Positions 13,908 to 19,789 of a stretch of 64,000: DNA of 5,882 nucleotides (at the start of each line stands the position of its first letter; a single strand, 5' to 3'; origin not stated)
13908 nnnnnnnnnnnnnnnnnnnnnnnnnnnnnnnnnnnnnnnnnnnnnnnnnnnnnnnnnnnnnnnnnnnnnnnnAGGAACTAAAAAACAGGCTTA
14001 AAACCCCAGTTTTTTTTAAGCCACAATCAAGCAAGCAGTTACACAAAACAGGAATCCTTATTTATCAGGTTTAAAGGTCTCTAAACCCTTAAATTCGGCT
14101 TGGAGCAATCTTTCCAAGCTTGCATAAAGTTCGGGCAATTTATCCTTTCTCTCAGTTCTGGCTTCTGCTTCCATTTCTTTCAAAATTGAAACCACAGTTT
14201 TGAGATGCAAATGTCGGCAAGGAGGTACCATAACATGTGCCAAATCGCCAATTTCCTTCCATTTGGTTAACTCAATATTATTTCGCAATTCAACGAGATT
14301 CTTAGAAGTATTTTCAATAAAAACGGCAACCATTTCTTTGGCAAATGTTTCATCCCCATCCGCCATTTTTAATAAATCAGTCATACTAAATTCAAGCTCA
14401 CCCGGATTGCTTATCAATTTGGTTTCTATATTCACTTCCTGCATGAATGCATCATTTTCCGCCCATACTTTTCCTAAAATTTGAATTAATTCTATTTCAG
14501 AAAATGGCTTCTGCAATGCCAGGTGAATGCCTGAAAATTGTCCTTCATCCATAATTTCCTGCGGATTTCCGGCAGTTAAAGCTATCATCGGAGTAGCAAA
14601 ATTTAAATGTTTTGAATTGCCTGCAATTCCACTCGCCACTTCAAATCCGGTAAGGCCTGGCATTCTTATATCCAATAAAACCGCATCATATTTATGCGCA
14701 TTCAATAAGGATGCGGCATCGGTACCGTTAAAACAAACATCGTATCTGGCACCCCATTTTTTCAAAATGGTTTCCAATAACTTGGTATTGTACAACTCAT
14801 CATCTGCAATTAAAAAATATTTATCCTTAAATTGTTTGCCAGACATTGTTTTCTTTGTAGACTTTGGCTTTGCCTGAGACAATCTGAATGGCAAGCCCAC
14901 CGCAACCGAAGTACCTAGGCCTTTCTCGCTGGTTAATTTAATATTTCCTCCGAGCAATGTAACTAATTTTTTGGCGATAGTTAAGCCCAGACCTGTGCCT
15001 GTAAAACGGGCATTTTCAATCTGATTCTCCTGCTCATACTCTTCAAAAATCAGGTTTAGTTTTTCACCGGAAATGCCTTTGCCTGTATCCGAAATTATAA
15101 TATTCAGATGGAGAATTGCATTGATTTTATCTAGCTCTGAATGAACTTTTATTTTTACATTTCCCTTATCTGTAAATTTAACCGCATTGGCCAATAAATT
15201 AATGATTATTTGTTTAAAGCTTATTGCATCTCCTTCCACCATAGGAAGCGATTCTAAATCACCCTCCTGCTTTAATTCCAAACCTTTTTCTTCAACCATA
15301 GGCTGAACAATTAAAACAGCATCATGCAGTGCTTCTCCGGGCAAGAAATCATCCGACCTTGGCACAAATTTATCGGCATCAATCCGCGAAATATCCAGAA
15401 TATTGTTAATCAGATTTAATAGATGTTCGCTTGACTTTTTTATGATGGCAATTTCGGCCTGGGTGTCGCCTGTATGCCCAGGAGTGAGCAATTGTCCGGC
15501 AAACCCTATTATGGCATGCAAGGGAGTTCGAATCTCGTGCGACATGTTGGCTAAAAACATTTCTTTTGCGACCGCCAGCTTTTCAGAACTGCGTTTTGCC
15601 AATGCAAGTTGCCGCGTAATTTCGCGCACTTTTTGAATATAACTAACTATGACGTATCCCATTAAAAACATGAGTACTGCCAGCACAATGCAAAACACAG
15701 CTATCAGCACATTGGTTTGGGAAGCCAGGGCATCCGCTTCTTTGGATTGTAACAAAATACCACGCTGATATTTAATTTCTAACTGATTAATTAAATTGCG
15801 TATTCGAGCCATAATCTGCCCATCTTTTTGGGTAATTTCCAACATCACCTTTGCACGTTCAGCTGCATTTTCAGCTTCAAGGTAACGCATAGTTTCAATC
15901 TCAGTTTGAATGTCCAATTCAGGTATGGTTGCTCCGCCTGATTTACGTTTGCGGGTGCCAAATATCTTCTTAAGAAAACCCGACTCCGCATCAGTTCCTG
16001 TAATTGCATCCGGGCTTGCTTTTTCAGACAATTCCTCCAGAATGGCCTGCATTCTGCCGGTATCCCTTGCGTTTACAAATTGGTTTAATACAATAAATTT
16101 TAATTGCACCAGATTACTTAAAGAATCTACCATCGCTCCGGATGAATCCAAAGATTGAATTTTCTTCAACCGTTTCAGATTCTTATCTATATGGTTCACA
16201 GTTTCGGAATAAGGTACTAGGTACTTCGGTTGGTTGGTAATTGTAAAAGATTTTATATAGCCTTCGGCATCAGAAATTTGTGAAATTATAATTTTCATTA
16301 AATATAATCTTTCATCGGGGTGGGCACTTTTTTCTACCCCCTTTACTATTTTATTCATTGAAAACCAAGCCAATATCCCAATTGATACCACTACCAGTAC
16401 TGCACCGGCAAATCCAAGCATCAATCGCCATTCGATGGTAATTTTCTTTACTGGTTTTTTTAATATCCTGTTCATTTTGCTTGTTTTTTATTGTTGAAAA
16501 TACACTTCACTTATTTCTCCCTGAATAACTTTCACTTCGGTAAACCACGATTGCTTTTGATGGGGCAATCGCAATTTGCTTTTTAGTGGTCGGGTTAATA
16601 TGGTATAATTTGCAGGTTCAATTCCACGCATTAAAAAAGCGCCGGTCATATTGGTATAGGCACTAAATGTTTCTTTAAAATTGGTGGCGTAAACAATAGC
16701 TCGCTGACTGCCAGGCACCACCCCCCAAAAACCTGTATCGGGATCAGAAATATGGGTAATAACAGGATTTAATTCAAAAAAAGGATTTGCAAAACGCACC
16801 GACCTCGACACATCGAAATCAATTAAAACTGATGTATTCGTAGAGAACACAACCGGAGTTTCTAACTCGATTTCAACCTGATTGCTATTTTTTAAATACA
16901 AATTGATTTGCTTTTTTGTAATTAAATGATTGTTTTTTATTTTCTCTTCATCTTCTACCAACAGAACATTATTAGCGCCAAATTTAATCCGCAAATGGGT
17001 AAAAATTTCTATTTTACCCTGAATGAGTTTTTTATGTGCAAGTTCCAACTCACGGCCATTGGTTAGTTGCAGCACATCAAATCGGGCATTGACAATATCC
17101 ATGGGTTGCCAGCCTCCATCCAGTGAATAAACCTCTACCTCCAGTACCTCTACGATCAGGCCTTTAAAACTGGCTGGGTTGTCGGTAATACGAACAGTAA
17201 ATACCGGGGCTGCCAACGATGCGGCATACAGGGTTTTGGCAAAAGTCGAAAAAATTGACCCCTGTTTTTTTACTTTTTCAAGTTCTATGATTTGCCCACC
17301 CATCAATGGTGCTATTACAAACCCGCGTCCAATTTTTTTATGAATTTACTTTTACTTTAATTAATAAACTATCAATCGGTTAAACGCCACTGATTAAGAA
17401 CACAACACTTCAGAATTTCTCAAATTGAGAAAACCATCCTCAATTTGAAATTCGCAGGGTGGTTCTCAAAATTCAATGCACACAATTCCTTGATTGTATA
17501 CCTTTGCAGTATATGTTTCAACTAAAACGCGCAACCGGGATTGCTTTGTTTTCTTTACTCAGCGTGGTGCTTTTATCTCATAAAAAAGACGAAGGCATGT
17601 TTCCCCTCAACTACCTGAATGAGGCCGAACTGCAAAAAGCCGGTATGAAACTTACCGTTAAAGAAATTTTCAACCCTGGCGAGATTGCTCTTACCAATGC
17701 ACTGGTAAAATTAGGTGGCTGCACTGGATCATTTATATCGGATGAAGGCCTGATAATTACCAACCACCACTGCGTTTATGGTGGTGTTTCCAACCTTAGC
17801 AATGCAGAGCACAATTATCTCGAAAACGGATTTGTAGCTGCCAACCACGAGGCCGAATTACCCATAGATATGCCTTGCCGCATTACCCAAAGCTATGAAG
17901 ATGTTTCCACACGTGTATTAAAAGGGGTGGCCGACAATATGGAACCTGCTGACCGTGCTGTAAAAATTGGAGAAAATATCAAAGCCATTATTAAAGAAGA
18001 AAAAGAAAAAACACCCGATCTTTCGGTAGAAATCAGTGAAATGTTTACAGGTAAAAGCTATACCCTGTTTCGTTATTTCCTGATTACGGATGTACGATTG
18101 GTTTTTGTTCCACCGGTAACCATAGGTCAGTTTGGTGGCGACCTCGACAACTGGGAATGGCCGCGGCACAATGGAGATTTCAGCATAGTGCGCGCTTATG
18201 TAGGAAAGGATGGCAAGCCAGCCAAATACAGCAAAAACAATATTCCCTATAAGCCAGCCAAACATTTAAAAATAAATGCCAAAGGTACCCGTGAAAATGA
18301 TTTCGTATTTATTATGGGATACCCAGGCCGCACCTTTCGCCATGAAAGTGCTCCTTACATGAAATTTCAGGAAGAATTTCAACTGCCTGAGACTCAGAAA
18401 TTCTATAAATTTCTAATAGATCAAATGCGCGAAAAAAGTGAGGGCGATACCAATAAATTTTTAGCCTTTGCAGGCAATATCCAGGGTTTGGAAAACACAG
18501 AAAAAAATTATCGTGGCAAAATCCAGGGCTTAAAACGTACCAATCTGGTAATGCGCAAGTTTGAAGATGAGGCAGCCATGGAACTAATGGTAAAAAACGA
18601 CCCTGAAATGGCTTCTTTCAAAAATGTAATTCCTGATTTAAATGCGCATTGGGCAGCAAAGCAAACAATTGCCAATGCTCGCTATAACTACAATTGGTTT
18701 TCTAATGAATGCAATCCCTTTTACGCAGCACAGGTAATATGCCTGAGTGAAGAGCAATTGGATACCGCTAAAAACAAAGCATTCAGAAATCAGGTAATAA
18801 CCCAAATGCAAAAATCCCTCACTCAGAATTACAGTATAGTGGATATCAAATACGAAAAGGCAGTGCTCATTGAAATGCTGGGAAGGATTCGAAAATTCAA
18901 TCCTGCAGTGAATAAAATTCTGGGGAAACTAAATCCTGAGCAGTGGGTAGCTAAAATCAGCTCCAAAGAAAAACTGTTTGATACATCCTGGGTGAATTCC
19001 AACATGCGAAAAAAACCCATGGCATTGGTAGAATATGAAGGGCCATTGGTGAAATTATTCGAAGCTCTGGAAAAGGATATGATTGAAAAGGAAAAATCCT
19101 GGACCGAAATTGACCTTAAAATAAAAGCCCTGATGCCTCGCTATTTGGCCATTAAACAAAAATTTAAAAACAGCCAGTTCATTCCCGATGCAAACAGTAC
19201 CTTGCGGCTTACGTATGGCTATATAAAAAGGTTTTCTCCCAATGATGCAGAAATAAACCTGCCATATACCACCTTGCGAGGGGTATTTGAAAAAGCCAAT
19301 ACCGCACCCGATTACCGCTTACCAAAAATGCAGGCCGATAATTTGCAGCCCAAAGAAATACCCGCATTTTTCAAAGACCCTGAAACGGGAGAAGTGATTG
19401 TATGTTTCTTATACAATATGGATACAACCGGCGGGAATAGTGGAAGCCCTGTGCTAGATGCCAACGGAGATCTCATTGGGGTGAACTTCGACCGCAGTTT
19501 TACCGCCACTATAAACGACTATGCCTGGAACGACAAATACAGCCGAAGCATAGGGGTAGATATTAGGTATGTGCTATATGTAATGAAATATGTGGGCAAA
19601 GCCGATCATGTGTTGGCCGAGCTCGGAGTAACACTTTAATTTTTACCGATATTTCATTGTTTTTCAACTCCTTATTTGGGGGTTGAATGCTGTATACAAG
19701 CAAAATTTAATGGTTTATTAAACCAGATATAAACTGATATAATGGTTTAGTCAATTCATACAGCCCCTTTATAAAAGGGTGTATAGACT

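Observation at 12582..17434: Recurring palindrome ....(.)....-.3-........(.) brackets the DUF4382/HK/sigma54-RR unit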

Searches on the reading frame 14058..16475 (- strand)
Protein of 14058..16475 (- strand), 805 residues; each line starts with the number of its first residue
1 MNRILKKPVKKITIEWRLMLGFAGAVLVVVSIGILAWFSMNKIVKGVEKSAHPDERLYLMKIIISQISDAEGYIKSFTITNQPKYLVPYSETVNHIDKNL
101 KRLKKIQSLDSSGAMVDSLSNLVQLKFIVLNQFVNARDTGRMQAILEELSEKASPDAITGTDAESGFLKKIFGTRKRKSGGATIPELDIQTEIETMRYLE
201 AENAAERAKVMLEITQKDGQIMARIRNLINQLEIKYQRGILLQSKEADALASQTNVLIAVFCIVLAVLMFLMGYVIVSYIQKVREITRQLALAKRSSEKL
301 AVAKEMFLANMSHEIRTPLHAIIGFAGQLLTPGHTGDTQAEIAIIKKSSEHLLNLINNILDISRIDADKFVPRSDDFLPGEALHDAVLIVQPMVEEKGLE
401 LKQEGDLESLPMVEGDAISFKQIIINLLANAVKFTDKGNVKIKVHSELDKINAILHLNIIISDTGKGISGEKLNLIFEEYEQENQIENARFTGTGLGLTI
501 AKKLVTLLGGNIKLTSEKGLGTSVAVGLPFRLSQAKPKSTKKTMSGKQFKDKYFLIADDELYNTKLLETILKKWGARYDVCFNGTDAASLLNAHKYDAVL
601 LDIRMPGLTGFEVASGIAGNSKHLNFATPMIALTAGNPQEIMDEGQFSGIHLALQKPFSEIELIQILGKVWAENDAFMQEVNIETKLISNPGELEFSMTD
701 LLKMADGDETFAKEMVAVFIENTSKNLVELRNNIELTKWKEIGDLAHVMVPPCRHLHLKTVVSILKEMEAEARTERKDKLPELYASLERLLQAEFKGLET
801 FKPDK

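Call 7: search_protein_families(library=pfam, proteins=[window:14058-16475:-])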
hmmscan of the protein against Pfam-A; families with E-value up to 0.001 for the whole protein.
window:14058-16475:- (805 aa): 5 families
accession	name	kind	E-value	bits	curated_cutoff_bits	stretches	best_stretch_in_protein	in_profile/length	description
PF02518.31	HATPase_c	-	3.4e-23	82.6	26.4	1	415-531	1-110/111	Histidine kinase-, DNA gyrase B-, and HSP90-like ATPase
PF00512.31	HisKA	-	2e-17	63.4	26.9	1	303-367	1-65/66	His Kinase A (phospho-acceptor) domain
PF00072.30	Response_reg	-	6.1e-17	62.2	30.2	1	555-666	2-109/111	Response regulator receiver domain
PF05227.19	CHASE3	-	1.1e-06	29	28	1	63-151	18-107/138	CHASE3 domain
PF01627.28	Hpt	-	0.00042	20.9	24.6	0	714-793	1-80/84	Hpt domain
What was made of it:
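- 14058..16475 (-): Hybrid histidine kinase (CHASE3-HisKA-HATPase-REC-Hpt), presumed cognate sensor. Pfam (call 7).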

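Call 8: find_related_loci(query=window:14058-16475:-, collection=genome_contigs, flank=6000)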
Query window:14058-16475:- (805 aa) in genome_contigs; peptide patterns used: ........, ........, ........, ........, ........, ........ (x = any residue, [..] = any of these).
115 stretches matched a pattern; 91 encode a relative of the query (tblastn E <= 1e-3); the best 80 are kept; 80 distinct loci.
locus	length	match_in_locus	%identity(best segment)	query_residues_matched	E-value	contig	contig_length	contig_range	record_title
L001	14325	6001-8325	33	2-769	9e-129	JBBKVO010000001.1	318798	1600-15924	MAG: Bacteroidia bacterium isolate metabat_bins.63 k119_2756298, whole genome shotgun sequence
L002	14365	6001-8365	34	11-777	2e-109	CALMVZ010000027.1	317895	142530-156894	MAG TPA_asm: uncultured Bacteroidetes bacterium isolate SRR6670123_bin.16_CONCOCT_v1.1_MAG genome assembly, contig: ERZ5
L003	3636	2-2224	31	76-790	8e-92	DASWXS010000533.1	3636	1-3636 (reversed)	MAG TPA_asm: Bacteroidia bacterium isolate SMAG_U3691 k141_198918, whole genome shotgun sequence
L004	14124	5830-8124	31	26-769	1e-79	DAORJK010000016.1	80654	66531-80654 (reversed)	MAG TPA_asm: Bacteroidia bacterium isolate AMR_MDS_5553 NODE_42_length_80654_cov_50.515006, whole genome shotgun sequenc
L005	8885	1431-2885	32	303-792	9e-71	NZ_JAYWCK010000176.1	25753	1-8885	MAG: Flavobacterium sp. isolate GL94_UP_concoct_201_sub GL94_UP_concoct_201_sub_175, whole genome shotgun sequence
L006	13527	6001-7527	33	280-793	1e-69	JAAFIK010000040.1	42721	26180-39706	MAG: Chitinophagales bacterium isolate bin73.metabat.ball.181 WN_Chitinophagales_2_scaffold_40, whole genome shotgun seq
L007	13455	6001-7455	33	280-769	8e-67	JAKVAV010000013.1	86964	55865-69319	MAG: Flavobacteriales bacterium isolate ALOHA_ZT_11 ZT-Flavobacteriales-1_13, whole genome shotgun sequence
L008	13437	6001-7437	33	289-775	4e-66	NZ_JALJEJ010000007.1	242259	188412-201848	Mucilaginibacter straminoryzae strain RS28 contig7, whole genome shotgun sequence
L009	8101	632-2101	32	281-773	5e-66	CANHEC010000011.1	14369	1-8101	MAG: Chitinophagaceae bacterium isolate RE-18aug17-61 genome assembly, contig: RE-18aug17-C6155, whole genome shotgun se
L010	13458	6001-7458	33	285-770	8e-66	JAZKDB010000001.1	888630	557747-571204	MAG: Bacteroidota bacterium isolate DC_HB_01_SPN181219-bin031_1 DCHB01SPN_B031_1_000000000001, whole genome shotgun sequ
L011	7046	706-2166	32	280-761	3e-65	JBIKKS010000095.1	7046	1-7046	MAG: Flavipsychrobacter sp. isolate ME2014-08-05_3300044627_group5_bin143 Rohwer_bin475_scaffold_14314_c1, whole genome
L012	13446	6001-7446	34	281-769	1e-64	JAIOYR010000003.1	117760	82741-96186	MAG: Taibaiella sp. isolate Tobar12.5m-G18 Tobar12-5m-C121, whole genome shotgun sequence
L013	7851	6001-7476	33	281-769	2e-64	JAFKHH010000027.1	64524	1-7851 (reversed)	MAG: Filimonas sp. isolate SCN18_14_9_16_R5_B_42_18 SCN18_14_9_16_R5_B_scaffold_204, whole genome shotgun sequence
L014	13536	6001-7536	32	276-789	1e-63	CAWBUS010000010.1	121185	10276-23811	MAG: uncultured Chitinophagaceae bacterium isolate MFD05502.bin.1.162 genome assembly, contig: contig_41164, whole genom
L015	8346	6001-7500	29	270-773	1e-63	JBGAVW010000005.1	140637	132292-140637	MAG: Saprospiraceae bacterium isolate MAG_MBR_AS.23 MBRAS-23_NODE_5_length_140637_cov_6.316377, whole genome shotgun seq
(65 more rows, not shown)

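Call 25: search_protein_families(library=ncbifam, proteins=[window:14058-16475:-], max_evalue=0.01)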
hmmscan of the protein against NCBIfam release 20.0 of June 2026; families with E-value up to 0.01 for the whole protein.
window:14058-16475:- (805 aa): 124 families (the best 25 are shown)
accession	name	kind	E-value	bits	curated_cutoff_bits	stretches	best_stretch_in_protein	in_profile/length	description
NF008318.0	PRK11107.1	equivalog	2.3e-79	267.5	890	2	289-543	278-531/920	two-component sensor histidine kinase BarA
NF041947.1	LuxQ_Vibrio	equivalog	2.5e-76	257.2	1200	1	280-667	448-835/843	quorum-sensing autoinducer 2 sensor kinase/phosphatase LuxQ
TIGR02956.1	TMAO_torS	equivalog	2.3e-71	241.1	676.5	1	291-799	451-965/967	TMAO reductase system sensor histidine kinase/response regulator TorS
NF045901.1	HisKinLetSLeg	equivalog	9.9e-69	232.3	1650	2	287-528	276-516/906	two-component system sensor histidine kinase LetS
NF008302.0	PRK11091.1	equivalog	4e-66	223.7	838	1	286-800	266-771/779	aerobic respiration two-component sensor histidine kinase ArcB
NF011874.0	PRK15347.1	equivalog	9.1e-66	222.5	852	2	281-543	375-626/921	two component system sensor kinase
NF038297.2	hybrid_HK_HrmK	equivalog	1.6e-57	195.5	725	1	170-635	102-572/607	hybrid histidine kinase/response regulator HrmK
NF008099.0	PRK10841.1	equivalog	2e-55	188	920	2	295-548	461-708/949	two-component system sensor histidine kinase RcsC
NF008543.0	PRK11466.1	equivalog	3.3e-48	164.2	982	1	293-770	433-883/914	TMAO reductase system sensor histidine kinase/response regulator TorS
NF046044.1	PnpS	equivalog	3.1e-45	154.8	400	1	299-529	165-390/390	two-component system histidine kinase PnpS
NF041832.1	near_NosP_CTERM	subfamily_domain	1.2e-44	152.9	400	1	302-667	5-366/370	NahK/ErcS family hybrid sensor histidine kinase/response regulator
NF047874.1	MASE3_PAS_HK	subfamily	1.3e-44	153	560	1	277-545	375-640/655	MASE3 domain-containing sensor histidine kinase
NF007420.1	PRK09959.1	equivalog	1.5e-44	151.9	1995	1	279-660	687-1063/1197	acid-sensing system histidine kinase EvgS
NF050805.1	CellDivHKDivJCaul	equivalog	2.8e-44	151.3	1000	1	284-538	278-528/531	cell cycle sensor histidine kinase DivJ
NF041880.1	EPS_EpsF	equivalog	3.1e-33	115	900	2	301-526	271-489/492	response regulator EpsF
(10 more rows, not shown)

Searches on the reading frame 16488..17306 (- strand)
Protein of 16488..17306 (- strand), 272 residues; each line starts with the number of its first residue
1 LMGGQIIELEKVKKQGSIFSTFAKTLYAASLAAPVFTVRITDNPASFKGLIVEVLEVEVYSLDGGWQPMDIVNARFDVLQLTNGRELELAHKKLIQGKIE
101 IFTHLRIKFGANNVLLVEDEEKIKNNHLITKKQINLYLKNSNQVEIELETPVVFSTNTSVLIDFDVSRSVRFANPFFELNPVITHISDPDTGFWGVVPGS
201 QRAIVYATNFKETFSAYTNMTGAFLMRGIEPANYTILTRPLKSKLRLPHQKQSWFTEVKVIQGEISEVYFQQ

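Call 7: search_protein_families(library=pfam, proteins=[window:16488-17306:-])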
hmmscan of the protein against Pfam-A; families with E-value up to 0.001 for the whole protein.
window:16488-17306:- (272 aa): 1 family
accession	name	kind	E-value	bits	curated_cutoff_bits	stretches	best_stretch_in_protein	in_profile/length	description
PF14321.11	DUF4382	-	2.2e-12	47.8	25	1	36-172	4-125/136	Domain of unknown function (DUF4382)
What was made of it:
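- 16488..17303 (-): DUF4382 protein (271 aa), first gene of the autoregulated operon. Pfam PF14321, E 2.2e-12 (call 7).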

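Call 25: search_protein_families(library=ncbifam, proteins=[window:16488-17303:-], max_evalue=0.01)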
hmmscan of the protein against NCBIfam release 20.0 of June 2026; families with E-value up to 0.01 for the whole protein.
window:16488-17303:- (271 aa): 0 families

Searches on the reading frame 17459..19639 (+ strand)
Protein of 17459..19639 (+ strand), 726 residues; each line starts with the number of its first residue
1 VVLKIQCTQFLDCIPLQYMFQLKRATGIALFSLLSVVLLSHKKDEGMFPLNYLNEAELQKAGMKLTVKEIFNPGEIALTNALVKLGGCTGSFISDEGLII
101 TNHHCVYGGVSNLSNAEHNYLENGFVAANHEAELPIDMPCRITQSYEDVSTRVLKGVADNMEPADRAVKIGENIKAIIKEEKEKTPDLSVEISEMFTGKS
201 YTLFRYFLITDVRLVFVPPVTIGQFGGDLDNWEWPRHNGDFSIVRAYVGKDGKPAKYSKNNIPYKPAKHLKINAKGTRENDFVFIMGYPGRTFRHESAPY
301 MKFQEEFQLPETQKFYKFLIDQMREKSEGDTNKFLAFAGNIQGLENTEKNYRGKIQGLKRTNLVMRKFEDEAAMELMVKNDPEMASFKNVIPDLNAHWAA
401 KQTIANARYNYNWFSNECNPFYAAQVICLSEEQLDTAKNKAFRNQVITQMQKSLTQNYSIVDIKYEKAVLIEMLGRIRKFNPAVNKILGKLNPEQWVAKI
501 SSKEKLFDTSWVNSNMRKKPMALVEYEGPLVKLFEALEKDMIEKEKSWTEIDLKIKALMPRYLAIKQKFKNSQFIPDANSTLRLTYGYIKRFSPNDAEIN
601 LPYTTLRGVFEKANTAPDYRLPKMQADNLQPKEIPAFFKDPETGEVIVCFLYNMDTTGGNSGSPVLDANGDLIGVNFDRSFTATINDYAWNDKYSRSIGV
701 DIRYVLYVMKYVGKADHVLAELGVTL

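Call 7: search_protein_families(library=pfam, proteins=[window:17459-19639:+])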
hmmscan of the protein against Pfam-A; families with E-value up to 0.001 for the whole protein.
window:17459-19639:+ (726 aa): 3 families
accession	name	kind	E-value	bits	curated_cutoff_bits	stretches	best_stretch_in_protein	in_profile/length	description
PF10459.15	Peptidase_S46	-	1.5e-180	602.8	22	1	44-723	2-697/698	Peptidase S46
PF13365.12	Trypsin_2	-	1.1e-09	39.6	27.6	0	647-675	119-144/144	Trypsin-like peptidase domain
PF00089.32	Trypsin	-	5.4e-07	30.1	20.6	0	85-112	20-49/220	Trypsin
